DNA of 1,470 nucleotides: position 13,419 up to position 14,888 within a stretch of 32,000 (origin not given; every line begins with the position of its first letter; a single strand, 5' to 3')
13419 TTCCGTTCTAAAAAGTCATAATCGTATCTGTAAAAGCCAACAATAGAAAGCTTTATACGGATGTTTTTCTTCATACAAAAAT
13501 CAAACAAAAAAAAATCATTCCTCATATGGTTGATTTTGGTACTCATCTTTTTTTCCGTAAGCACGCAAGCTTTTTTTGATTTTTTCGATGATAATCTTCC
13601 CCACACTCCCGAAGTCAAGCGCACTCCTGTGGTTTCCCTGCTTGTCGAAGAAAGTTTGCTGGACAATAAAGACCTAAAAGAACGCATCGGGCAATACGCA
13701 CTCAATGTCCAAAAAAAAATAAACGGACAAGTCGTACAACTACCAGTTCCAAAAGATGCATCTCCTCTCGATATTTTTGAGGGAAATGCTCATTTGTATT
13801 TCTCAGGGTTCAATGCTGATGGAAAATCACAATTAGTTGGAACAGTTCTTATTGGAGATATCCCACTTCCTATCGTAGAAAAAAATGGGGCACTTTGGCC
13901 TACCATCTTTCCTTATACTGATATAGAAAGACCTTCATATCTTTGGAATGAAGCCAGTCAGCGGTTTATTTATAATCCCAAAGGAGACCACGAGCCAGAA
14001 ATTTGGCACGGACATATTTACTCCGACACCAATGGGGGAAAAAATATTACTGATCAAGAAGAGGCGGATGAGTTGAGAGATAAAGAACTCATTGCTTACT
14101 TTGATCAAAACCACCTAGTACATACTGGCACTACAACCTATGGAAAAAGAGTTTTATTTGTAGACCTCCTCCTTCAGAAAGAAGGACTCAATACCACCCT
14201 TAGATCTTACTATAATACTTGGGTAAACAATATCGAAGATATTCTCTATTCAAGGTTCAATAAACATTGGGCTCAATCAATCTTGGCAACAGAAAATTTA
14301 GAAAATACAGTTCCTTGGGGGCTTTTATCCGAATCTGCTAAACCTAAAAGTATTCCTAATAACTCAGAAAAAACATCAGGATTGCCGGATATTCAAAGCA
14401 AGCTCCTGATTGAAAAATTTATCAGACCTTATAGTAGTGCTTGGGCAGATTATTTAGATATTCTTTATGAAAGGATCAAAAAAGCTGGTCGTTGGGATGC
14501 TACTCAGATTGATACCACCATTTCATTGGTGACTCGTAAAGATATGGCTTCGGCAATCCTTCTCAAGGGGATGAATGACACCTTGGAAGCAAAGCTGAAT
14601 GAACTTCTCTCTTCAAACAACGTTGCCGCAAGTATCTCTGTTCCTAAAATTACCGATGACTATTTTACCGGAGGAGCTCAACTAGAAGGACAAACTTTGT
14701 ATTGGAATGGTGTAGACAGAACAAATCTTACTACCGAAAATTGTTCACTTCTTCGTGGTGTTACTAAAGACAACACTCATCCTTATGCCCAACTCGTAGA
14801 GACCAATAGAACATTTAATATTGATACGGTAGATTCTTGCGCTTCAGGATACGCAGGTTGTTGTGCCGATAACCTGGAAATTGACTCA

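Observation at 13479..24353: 3624-aa secreted giant protein with a mosaic adhesin architecture and no recognisable anchor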

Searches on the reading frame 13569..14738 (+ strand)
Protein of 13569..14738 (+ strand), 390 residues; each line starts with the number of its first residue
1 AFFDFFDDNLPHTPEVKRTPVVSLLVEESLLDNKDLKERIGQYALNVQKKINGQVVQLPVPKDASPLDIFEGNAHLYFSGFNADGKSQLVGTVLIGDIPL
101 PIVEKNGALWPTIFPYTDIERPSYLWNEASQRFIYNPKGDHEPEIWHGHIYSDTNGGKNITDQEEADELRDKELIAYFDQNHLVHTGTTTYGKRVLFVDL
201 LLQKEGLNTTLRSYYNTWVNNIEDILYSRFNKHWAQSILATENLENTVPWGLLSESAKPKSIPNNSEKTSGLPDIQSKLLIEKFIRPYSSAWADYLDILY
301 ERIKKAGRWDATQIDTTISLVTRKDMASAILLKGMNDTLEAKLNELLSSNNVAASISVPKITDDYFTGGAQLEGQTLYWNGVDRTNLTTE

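Call 65: search_protein_families(library=pfam, proteins=[window:13569-14738:+], max_evalue=5)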
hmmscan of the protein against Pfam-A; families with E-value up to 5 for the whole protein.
window:13569-14738:+ (390 aa): 1 family
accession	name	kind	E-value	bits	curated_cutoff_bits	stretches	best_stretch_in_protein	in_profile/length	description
PF23442.1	DUF7125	-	0.22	11.1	29.1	1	5-62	120-179/207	Family of unknown function (DUF7125)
